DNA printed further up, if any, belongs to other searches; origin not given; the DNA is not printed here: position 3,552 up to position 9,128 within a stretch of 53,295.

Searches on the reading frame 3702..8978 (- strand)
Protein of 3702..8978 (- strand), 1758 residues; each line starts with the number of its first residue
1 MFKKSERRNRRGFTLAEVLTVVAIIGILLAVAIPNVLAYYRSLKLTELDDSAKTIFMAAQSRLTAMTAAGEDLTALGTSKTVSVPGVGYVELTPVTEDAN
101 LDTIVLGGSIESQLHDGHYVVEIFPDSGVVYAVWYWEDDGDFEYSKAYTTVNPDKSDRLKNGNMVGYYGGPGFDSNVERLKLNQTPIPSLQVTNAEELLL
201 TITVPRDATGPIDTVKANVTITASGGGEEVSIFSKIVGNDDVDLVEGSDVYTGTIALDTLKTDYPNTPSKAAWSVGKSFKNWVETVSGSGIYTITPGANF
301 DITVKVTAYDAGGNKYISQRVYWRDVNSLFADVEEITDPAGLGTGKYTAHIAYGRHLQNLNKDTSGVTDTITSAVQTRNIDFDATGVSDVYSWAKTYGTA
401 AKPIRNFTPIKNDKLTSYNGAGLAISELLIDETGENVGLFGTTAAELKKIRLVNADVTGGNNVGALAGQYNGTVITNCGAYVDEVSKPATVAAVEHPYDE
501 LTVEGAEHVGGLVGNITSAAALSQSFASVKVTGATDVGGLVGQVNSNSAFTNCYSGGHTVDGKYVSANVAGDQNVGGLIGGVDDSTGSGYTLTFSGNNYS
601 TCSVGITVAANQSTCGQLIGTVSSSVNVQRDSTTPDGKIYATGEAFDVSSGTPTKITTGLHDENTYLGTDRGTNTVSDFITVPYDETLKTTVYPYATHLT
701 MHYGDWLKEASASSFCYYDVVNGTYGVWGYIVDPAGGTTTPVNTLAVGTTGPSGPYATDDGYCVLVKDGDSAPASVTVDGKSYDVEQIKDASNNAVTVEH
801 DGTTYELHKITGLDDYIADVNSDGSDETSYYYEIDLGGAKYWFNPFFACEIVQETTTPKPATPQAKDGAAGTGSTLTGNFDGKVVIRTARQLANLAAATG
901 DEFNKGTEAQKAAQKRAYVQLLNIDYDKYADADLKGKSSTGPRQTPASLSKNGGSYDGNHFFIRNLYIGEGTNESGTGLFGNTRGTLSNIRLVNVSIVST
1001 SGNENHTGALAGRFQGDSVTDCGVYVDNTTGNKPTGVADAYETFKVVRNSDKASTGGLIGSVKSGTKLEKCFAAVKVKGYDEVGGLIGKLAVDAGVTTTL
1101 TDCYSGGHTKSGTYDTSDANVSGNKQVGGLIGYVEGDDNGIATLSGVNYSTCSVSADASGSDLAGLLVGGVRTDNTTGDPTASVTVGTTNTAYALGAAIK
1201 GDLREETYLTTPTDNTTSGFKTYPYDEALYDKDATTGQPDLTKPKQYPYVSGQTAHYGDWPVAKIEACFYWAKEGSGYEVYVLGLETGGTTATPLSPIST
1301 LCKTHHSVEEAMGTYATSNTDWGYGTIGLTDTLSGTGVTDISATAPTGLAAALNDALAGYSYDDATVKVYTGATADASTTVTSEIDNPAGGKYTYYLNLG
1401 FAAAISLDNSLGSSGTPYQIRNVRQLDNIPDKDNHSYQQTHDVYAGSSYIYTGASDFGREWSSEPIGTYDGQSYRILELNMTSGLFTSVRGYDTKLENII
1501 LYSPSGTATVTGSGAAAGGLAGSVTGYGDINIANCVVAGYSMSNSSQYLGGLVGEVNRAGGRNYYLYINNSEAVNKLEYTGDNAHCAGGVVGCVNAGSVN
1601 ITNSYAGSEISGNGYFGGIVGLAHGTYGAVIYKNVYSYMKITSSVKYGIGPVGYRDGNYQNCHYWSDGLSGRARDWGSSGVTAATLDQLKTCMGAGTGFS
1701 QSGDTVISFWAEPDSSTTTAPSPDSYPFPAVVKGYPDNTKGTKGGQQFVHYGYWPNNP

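Call 8: search_protein_families(library=pfam, proteins=[window:3702-8978:-])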
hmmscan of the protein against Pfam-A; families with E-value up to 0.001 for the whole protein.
window:3702-8978:- (1758 aa): 1 family
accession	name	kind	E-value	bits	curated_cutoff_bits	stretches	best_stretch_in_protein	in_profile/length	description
PF07963.17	N_methyl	-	3.6e-07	29.9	21.2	1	7-33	1-27/27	Prokaryotic N-terminal methylation motif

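Call 55: search_protein_families(library=ncbifam, proteins=[window:3702-8978:-], max_evalue=0.001)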
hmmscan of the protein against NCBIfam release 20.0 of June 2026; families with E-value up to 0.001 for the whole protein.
window:3702-8978:- (1758 aa): 6 families
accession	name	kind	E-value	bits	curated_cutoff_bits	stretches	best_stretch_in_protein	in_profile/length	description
NF041775.1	typeIV_PilA_Myxo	equivalog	2.4e-08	34.2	400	1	8-61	9-61/214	type IV pilin protein PilA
TIGR02532.1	IV_pilin_GFxxxE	domain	3.8e-06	26.5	16.3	1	10-33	1-24/24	prepilin-type N-terminal cleavage/methylation domain-containing protein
NF007862.0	PRK10574.1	equivalog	5.3e-06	26.6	138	1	9-50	3-44/145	prepilin peptidase-dependent pilin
NF040999.1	pilin_ComGC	equivalog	9.5e-05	22.5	75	1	11-40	2-31/84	competence type IV pilus major pilin ComGC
TIGR01710.1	typeII_sec_gspG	equivalog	0.00027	21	88.85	1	11-42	1-32/134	type II secretion system major pseudopilin GspG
TIGR02596.1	TIGR02596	subfamily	0.00035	20.7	70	1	13-66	1-52/196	Verru_Chthon cassette protein D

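Call 76: search_solved_structures(query=window:3702-8978:-, max_evalue=0.01)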
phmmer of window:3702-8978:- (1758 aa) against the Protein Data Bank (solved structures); distinct sequences matched with E-value up to 0.01: 5.
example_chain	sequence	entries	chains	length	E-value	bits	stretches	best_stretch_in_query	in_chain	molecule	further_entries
9egp_A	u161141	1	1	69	1.9e-06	28.8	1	6-42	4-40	Geopilin domain 1 protein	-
7tgg_A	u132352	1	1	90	2.7e-06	28.3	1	6-41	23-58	Geopilin domain 1 protein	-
8tj2_C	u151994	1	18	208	0.001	19.8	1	13-62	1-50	Type IV major pilin protein PilA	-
9laa_A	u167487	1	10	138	0.005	17.5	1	8-99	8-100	Type IV pilin protein PilA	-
2m7g_A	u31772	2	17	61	0.0096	16.5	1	13-41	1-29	Geopilin domain 1 protein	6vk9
